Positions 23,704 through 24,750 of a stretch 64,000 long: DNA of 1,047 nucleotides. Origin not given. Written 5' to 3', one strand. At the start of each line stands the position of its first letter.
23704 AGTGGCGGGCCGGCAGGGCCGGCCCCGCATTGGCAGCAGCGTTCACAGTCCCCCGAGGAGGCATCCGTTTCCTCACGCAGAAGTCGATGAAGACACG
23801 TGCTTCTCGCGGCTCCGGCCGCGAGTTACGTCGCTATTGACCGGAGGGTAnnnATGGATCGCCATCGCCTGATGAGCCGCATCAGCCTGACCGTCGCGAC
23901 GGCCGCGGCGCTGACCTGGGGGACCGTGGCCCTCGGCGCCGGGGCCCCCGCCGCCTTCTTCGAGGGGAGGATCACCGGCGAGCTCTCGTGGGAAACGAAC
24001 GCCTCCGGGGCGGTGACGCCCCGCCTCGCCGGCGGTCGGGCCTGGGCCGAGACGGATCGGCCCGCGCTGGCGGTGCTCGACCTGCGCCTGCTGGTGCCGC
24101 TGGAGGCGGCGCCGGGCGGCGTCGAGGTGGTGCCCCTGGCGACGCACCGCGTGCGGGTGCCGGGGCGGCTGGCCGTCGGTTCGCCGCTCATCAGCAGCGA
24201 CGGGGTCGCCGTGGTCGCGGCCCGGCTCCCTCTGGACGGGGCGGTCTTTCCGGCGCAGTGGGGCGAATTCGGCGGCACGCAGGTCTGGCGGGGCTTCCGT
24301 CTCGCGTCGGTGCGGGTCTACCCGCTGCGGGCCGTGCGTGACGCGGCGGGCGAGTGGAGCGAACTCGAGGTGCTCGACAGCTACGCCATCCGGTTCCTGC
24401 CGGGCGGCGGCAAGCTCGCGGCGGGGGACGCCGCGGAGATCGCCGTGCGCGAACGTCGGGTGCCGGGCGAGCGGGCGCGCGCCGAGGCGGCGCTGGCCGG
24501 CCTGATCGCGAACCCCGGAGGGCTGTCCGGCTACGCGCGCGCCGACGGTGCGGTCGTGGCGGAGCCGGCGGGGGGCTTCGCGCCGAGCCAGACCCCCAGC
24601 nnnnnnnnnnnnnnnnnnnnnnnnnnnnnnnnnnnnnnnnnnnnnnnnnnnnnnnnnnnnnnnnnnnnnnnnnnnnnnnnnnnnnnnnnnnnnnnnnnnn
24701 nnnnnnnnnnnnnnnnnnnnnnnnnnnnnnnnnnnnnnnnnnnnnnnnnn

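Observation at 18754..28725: Tandem pair of 1.6-kaa secreted proteins combining a C25 gingipain-like peptidase, an FG-GAP beta-propeller and a T9SS C-terminal domain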

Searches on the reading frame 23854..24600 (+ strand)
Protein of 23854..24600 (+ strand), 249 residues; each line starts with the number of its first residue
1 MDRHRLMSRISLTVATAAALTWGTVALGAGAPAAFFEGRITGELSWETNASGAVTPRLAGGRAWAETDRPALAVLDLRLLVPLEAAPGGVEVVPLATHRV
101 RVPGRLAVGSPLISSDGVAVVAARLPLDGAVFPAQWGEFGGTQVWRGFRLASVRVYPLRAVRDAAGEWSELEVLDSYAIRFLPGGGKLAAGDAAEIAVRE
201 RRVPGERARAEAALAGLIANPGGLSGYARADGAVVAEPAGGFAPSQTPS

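Call 67: search_protein_families(library=pfam, proteins=[window:23854-24600:+], max_evalue=5)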
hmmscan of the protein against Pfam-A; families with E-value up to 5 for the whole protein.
window:23854-24600:+ (249 aa): 0 families
